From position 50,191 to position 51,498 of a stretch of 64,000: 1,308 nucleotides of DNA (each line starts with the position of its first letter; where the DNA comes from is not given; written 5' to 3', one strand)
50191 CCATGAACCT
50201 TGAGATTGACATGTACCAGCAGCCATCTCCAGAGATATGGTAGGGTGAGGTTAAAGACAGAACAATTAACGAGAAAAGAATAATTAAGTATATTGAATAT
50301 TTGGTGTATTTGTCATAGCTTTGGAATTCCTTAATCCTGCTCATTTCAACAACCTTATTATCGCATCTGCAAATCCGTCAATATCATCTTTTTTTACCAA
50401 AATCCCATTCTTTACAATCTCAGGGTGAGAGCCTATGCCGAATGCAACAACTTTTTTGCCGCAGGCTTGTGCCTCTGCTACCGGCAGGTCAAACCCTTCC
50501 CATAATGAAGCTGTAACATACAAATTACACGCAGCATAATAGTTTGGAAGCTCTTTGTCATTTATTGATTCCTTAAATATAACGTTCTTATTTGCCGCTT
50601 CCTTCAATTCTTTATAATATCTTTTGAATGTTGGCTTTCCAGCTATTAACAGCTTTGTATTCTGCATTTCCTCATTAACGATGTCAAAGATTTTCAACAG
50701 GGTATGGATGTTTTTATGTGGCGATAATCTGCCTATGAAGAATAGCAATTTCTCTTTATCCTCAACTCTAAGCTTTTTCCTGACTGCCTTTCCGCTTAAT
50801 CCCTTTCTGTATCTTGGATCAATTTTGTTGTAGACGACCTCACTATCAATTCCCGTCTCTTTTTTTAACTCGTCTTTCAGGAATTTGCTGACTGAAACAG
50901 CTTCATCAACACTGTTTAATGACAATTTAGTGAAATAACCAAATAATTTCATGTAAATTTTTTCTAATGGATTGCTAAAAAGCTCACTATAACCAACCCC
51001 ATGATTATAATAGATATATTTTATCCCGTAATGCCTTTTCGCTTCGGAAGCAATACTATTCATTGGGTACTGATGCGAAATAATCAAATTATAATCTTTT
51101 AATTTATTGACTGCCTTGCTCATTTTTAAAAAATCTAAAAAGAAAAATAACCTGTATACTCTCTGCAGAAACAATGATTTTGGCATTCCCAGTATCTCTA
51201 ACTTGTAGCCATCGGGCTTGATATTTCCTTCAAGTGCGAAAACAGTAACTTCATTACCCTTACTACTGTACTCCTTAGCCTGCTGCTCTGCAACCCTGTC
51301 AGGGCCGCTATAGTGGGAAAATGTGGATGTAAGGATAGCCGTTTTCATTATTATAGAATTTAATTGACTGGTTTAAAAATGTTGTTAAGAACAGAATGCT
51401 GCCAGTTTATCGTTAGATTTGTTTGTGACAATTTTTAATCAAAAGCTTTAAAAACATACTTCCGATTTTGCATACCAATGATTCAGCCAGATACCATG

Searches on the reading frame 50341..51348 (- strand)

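Call 100: search_protein_families(library=pfam, proteins=[window:50341-51348:-], max_evalue=0.00001)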
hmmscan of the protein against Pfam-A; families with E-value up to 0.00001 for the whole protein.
window:50341-51348:- (335 aa): 3 families
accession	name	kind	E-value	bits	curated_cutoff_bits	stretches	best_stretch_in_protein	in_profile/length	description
PF00534.26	Glycos_transf_1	-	2.4e-33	115.5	26.4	1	189-335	5-157/172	Glycosyl transferases group 1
PF13692.12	Glyco_trans_1_4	-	1.1e-29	104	27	1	200-335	2-141/142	Glycosyl transferases group 1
PF13439.12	Glyco_transf_4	-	3.7e-17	63.3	28.5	1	15-178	3-168/170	Glycosyltransferase Family 4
